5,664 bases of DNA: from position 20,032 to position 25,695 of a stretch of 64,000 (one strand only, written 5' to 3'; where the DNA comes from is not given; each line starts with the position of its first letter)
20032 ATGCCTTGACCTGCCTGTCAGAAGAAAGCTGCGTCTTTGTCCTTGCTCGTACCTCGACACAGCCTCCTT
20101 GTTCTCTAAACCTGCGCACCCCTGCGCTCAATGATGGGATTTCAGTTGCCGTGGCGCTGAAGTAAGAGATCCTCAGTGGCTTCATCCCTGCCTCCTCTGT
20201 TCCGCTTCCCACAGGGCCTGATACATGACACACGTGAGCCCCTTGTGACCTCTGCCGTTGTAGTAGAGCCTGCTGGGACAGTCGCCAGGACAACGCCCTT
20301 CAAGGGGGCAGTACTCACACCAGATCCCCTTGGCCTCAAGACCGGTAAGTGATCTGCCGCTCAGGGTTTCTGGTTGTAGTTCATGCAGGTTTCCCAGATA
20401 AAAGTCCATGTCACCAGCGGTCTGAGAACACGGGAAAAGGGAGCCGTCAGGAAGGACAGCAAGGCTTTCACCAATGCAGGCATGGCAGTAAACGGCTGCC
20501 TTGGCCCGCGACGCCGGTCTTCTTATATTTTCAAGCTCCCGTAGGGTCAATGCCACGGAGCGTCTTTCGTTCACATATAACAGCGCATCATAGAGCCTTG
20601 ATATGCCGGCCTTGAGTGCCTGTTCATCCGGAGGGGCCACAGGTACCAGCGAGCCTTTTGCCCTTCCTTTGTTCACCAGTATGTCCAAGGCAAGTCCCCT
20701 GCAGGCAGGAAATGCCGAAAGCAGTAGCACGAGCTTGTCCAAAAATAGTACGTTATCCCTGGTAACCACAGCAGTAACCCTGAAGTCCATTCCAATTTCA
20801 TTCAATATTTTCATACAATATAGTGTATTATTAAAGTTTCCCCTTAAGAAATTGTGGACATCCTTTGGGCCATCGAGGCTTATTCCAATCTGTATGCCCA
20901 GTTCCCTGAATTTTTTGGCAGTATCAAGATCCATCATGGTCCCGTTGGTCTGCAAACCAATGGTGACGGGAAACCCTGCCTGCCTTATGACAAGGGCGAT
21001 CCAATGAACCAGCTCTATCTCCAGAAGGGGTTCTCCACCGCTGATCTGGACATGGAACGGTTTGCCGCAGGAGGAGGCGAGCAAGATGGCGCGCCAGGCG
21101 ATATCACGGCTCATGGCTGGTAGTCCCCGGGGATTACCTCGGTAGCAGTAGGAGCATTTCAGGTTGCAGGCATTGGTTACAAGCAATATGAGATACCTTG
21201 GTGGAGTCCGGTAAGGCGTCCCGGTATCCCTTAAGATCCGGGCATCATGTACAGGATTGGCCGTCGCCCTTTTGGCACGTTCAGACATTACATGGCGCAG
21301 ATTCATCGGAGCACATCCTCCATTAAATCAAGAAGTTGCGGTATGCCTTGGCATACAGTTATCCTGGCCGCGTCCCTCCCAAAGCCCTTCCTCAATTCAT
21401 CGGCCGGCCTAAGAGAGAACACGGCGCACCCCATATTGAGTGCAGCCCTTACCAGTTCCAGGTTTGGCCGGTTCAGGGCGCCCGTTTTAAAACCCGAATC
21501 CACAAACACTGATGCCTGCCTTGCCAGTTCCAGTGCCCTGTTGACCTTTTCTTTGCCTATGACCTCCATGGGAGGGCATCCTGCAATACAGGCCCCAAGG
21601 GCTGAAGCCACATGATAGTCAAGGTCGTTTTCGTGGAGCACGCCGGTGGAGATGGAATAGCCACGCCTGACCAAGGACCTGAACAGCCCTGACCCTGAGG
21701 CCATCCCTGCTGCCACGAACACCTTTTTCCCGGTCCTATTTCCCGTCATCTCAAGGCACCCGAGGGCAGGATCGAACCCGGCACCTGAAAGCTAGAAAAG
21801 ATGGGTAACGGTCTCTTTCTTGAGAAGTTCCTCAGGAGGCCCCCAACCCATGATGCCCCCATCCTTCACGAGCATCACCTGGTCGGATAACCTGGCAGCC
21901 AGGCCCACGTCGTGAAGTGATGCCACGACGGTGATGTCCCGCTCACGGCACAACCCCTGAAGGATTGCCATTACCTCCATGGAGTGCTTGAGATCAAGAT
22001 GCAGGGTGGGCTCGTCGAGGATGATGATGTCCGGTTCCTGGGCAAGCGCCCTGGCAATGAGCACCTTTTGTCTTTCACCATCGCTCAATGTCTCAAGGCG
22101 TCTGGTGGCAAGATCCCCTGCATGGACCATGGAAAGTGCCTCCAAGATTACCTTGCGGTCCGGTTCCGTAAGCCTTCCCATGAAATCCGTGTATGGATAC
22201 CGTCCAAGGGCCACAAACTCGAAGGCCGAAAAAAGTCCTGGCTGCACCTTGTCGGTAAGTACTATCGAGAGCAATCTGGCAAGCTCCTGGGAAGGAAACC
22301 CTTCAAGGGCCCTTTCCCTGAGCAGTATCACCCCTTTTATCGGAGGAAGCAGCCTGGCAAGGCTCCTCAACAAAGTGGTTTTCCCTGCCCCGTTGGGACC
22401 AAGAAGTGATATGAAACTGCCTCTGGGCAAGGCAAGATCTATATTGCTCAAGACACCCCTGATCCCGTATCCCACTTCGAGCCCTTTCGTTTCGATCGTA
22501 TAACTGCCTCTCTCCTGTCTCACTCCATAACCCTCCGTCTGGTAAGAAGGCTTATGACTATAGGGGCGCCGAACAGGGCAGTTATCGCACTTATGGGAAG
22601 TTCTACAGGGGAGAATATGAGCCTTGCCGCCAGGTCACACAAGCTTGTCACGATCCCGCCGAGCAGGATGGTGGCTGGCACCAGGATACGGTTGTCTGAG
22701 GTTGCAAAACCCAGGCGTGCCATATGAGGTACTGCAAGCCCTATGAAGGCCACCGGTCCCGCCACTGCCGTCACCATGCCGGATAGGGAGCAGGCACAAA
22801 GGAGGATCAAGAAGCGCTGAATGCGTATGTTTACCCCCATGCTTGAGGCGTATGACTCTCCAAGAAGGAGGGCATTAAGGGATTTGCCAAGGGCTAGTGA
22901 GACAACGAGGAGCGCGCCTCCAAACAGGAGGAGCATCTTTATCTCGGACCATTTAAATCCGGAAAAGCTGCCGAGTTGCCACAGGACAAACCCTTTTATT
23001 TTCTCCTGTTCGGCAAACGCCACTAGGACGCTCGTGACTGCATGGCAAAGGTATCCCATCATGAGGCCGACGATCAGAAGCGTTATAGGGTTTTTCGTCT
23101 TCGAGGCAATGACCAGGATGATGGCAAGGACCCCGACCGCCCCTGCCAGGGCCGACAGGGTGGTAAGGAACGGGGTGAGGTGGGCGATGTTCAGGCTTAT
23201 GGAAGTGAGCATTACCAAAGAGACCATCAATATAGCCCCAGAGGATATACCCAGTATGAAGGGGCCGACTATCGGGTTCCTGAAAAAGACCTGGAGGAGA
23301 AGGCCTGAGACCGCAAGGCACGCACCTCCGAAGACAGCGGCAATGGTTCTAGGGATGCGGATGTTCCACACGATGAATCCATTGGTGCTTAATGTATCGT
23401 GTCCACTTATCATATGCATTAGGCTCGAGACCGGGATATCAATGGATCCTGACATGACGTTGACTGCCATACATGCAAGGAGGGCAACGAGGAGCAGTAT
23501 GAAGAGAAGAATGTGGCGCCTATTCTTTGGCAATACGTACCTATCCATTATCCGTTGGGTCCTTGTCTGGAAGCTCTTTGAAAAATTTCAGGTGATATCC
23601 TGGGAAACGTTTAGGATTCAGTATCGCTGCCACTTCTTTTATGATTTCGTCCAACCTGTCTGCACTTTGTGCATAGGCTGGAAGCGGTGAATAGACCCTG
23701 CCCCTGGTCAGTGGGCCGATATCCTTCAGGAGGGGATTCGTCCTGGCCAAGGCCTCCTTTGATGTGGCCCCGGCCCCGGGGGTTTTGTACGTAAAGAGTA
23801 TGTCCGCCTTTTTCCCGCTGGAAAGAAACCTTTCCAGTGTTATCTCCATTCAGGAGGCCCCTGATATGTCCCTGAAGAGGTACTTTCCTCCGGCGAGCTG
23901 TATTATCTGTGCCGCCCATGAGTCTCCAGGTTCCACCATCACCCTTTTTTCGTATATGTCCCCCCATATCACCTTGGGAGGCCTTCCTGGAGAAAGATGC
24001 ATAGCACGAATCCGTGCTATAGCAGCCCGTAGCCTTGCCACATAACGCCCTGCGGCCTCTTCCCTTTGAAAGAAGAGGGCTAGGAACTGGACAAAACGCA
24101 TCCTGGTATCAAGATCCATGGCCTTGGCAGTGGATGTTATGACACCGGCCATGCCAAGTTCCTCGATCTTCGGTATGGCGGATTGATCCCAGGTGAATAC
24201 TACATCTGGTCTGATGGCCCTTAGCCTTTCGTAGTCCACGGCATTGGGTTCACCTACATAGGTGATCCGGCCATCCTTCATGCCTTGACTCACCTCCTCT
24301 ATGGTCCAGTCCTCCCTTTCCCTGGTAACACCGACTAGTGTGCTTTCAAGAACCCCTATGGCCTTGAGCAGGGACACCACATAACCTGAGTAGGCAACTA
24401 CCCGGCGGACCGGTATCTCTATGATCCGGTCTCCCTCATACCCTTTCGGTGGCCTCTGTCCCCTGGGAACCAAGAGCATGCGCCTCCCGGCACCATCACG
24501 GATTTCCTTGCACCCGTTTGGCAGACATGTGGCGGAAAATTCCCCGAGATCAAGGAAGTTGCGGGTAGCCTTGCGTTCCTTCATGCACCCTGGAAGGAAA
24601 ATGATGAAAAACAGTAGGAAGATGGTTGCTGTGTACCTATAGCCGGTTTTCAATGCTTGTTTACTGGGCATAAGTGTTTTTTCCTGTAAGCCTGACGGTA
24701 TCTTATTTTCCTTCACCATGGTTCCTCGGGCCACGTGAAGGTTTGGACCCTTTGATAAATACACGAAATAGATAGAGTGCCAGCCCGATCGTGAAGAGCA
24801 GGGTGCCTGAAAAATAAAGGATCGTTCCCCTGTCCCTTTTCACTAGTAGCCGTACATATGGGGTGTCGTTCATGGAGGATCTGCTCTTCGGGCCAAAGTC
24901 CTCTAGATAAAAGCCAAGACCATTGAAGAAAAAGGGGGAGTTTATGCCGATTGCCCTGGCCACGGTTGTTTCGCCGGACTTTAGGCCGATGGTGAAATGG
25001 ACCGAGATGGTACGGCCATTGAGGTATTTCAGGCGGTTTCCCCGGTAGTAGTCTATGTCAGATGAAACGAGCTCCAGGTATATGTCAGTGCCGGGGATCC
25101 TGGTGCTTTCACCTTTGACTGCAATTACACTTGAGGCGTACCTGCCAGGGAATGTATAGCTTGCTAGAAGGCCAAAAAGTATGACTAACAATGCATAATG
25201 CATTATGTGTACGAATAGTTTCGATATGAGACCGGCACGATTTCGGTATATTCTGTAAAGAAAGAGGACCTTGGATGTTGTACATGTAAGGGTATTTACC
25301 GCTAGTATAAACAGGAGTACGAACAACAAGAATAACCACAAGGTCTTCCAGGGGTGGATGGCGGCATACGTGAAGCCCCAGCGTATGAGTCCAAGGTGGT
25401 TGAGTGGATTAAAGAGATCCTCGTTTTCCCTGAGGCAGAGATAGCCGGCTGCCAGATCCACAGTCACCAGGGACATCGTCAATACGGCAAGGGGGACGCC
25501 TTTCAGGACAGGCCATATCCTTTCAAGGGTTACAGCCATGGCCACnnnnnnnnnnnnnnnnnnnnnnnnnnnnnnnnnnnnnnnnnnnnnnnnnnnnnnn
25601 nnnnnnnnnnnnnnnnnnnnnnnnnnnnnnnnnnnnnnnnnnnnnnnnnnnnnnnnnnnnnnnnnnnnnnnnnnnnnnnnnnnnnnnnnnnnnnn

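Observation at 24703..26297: A cytochrome-c-biogenesis-like CcsA/ResB pair sits between the B12-regulated outer-membrane receptor and the BtuF-like binding protein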

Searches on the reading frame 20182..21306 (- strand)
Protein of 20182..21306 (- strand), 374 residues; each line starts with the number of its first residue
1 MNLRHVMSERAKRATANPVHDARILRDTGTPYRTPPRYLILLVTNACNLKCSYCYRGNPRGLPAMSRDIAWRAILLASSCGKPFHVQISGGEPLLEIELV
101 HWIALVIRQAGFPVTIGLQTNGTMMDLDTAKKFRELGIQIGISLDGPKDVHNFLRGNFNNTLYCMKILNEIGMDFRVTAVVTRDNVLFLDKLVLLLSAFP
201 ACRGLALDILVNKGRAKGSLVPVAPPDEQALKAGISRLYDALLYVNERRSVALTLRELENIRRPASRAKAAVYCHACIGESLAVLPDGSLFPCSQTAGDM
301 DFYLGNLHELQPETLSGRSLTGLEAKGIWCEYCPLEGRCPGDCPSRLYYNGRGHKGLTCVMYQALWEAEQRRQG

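Call 3: search_protein_families(library=pfam, proteins=[window:20182-21306:-], max_evalue=0.01)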
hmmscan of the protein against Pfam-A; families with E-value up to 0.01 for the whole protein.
window:20182-21306:- (374 aa): 2 families
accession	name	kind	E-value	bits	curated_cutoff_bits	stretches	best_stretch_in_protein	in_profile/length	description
PF04055.27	Radical_SAM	-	1.3e-17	65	29.5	1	42-176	2-145/166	Radical SAM superfamily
PF13353.11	Fer4_12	-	0.0006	20.6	22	1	42-147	10-116/137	4Fe-4S single cluster domain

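Call 4: search_protein_families(library=ncbifam, proteins=[window:20182-21306:-], max_evalue=0.01)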
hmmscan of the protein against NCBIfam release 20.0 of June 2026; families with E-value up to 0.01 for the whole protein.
window:20182-21306:- (374 aa): 76 families (the best 25 are shown)
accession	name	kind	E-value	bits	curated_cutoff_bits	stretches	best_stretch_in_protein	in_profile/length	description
NF047865.1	rSAM_PapB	equivalog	2e-25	89.7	340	1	39-345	5-318/330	PapB family radical SAM/SPASM ranthipeptide maturase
NF041298.1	rSAM_mat_DynA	equivalog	4.1e-22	78.6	450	1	44-350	8-330/356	dynobactin maturation radical SAM/SPASM protein DynA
TIGR04280.1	geopep_mat_rSAM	hypoth_equivalog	1.2e-20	74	400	1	40-343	87-392/428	geopeptide radical SAM maturase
TIGR03942.1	sulfatase_rSAM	equivalog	1.4e-19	70.4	349.45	1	43-368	7-352/363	anaerobic sulfatase maturase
TIGR04083.1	rSAM_pep_methan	hypoth_equivalog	3.5e-19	68.9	300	1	40-345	3-312/376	TIGR04083 family peptide-modifying radical SAM enzyme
NF041718.1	rSAM_phane_AMC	equivalog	9.5e-19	67.6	425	1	37-267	6-236/362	cyclophane-forming radical SAM peptide maturase AmcB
TIGR04068.1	rSAM_ocin_clost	equivalog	2.2e-18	66.4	500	1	38-159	85-216/462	Cys-rich peptide radical SAM maturase CcpM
TIGR04064.1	rSAM_nif11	equivalog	4.8e-18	65.1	518.7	1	33-155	74-205/459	nif11-like peptide radical SAM maturase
TIGR04545.1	rSAM_ahbD_hemeb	equivalog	1.1e-16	61.3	500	1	43-218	6-183/339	heme b synthase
NF045574.1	sacti_mat_StsB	exception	1.5e-16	60.3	625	1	42-196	101-256/466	StsB family radical SAM/SPASM domain sactipeptide maturase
TIGR04163.1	rSAM_cobopep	equivalog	1.6e-16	60.1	375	1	41-363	68-409/428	peptide-modifying radical SAM enzyme CbpB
TIGR03906.1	quino_hemo_SAM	equivalog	9.1e-16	57.5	453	1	34-154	91-221/467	quinohemoprotein amine dehydrogenase maturation protein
TIGR04084.1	rSAM_AF0577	subfamily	1.1e-15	57.4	225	1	42-356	2-298/347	TIGR04084 family radical SAM/SPASM domain-containing protein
TIGR03974.1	rSAM_six_Cys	equivalog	1.2e-15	57.3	425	2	37-161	97-231/451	thioether cross-link-forming SCIFF peptide maturase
TIGR04055.1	rSAM_NirJ2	equivalog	2.2e-15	57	500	1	43-195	6-160/326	putative heme d1 biosynthesis radical SAM protein NirJ2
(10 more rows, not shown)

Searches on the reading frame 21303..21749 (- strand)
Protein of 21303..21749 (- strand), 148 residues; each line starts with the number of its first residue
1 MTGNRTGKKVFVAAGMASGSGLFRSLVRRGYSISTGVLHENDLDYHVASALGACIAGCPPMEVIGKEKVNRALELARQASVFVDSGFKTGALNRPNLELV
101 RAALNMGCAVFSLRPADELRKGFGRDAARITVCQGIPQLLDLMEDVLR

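Call 3: search_protein_families(library=pfam, proteins=[window:21303-21749:-], max_evalue=0.01)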
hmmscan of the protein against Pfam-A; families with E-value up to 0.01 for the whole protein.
window:21303-21749:- (148 aa): 0 families

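Call 4: search_protein_families(library=ncbifam, proteins=[window:21303-21749:-], max_evalue=0.01)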
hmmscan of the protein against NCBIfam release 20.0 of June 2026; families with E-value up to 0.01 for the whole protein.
window:21303-21749:- (148 aa): 1 family
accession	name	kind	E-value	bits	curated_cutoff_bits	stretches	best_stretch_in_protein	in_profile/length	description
NF007082.0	PRK09536.1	equivalog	1.6e-05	24.2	537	1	9-90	269-350/402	corrinoid ABC transporter ATPase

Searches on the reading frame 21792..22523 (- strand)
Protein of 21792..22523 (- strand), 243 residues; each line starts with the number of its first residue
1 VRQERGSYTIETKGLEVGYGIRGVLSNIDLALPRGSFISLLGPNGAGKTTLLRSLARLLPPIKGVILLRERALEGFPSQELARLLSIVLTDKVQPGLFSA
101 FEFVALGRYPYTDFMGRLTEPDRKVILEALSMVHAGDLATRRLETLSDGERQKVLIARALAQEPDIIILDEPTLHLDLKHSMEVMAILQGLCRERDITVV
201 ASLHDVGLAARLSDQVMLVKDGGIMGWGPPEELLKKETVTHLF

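Call 3: search_protein_families(library=pfam, proteins=[window:21792-22523:-], max_evalue=0.01)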
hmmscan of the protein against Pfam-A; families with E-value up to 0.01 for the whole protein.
window:21792-22523:- (243 aa): 13 families
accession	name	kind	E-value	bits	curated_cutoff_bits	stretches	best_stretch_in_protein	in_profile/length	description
PF00005.33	ABC_tran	-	4.1e-27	95.9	25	1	25-173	1-136/137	ABC transporter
PF13304.12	AAA_21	-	5.8e-11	43.4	27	2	123-207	220-301/304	AAA domain, putative AbiEii toxin, Type IV TA system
PF13401.12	AAA_22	-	0.00012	22.8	27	1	36-60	6-30/130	AAA domain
PF13191.12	AAA_16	-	0.0003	21.8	32.6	1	33-91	22-85/167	AAA ATPase domain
PF13481.12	AAA_25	-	0.00054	20.1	27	1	28-56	26-54/195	AAA domain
PF25199.1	nSTAND_NTPase5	-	0.00074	19.8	34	0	34-91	40-103/145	Novel STAND NTPase 5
PF13238.12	AAA_18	-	0.0024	18.7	29.4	0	38-74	1-34/128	AAA domain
PF02463.25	SMC_N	-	0.0026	17.7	40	0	36-56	25-45/220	RecF/RecN/SMC N terminal domain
PF13555.12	AAA_29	-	0.0039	17.3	27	1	34-61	22-48/61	P-loop containing region of AAA domain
PF13521.12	AAA_28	-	0.0054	17.4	27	0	38-58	2-22/164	AAA domain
PF13476.12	AAA_23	-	0.0056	17.8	27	1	34-56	18-40/201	AAA domain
PF19993.5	DO-GTPase2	-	0.0076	16.4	27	0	37-60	2-25/226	Double-GTPase 2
PF00004.35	AAA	-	0.0095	16.8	21.2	0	40-59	3-22/131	ATPase family associated with various cellular activities (AAA)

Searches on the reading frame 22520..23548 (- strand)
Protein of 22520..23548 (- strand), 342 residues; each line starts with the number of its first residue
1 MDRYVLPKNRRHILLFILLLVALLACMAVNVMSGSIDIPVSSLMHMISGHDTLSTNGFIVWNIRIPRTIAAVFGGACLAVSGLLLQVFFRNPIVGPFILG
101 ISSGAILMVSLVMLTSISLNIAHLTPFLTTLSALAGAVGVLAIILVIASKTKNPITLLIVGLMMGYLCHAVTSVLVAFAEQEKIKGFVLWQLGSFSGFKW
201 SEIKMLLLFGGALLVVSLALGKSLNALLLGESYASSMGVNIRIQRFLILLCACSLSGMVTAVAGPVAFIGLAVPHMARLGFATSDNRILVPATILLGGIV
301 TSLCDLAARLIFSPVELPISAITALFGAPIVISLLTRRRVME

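Call 3: search_protein_families(library=pfam, proteins=[window:22520-23548:-], max_evalue=0.01)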
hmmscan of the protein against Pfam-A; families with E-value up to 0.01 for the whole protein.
window:22520-23548:- (342 aa): 1 family
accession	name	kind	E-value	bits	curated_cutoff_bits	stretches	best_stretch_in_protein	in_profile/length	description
PF01032.23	FecCD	-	4.5e-76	256.3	26.5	1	23-337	2-311/311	FecCD transport family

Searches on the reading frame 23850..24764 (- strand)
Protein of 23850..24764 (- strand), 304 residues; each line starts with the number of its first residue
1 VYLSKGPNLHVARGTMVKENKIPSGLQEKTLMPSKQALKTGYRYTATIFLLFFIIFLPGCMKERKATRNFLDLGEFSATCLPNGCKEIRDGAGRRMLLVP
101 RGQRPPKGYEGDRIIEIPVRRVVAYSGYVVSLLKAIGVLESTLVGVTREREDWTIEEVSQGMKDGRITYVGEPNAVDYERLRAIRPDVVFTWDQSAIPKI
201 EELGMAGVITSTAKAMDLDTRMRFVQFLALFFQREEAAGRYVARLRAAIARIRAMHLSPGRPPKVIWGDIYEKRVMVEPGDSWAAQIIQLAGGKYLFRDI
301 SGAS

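Call 3: search_protein_families(library=pfam, proteins=[window:23850-24764:-], max_evalue=0.01)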
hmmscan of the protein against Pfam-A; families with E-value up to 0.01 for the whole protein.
window:23850-24764:- (304 aa): 1 family
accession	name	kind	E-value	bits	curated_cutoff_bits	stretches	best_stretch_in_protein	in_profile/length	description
PF01497.23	Peripla_BP_2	-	7e-11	42.4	27.5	1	122-299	1-173/235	Periplasmic binding protein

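Call 4: search_protein_families(library=ncbifam, proteins=[window:23850-24764:-], max_evalue=0.01)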
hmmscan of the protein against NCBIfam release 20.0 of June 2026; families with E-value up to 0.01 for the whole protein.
window:23850-24764:- (304 aa): 2 families
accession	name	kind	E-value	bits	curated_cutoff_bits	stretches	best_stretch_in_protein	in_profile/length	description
NF002894.0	PRK03379.1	equivalog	0.0003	20.1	234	1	167-299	60-191/266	vitamin B12 ABC transporter substrate-binding protein BtuF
NF047879.1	catechol_SstD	exception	0.0061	15.6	450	1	121-199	73-150/343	ferrated catecholamine ABC transporter substrate-binding lipoprotein SstD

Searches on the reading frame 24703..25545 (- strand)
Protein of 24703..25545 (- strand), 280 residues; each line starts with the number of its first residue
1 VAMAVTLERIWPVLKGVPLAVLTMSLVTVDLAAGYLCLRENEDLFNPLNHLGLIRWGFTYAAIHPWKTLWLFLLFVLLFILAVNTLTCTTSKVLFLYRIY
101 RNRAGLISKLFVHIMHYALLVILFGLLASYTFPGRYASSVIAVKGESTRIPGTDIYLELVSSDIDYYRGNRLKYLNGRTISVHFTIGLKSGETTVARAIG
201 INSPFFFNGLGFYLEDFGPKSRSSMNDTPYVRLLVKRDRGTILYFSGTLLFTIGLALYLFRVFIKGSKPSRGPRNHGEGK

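Call 3: search_protein_families(library=pfam, proteins=[window:24703-25545:-], max_evalue=0.01)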
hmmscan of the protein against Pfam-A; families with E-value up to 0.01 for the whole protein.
window:24703-25545:- (280 aa): 1 family
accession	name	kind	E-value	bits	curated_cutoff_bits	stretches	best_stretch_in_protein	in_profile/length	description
PF05140.19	ResB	-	1.3e-05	24.6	24.6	1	105-226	147-274/486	ResB-like family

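Call 4: search_protein_families(library=ncbifam, proteins=[window:24703-25545:-], max_evalue=0.01)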
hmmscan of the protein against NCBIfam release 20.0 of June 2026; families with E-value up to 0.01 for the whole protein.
window:24703-25545:- (280 aa): 0 families

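Call 10: search_solved_structures(query=window:24706-25545:-, max_evalue=10, show_alignments=3)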
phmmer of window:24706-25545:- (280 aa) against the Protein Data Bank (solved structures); distinct sequences matched with E-value up to 10: 0.

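Call 13: find_homologous_proteins(query=window:24706-25545:-, max_evalue=0.001)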
Query window:24706-25545:- (280 aa): 2 proteins with E <= 0.001 among 1449 candidates.
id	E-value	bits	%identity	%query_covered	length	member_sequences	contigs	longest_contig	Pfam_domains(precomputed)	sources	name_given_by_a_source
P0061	6.7e-181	618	100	99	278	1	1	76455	PF05140.20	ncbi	-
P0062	8.4e-116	404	68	97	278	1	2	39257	PF05140.20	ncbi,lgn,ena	-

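Call 60: search_protein_families(library=pfam, alignment_id=A4, max_evalue=0.01)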
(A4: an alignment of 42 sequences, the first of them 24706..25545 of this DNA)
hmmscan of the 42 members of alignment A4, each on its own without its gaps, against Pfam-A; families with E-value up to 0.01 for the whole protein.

A. member 1, window:24706-25545:- (280 aa): 1 family
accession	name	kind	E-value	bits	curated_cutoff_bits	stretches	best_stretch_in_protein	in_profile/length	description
PF05140.19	ResB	-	1.3e-05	24.6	24.6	1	105-226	147-274/486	ResB-like family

B. families by the number of members that match (of 42 scanned): 2 families
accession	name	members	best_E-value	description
PF05140.19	ResB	42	9.9e-16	ResB-like family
PF04906.18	Tweety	1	0.0088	Tweety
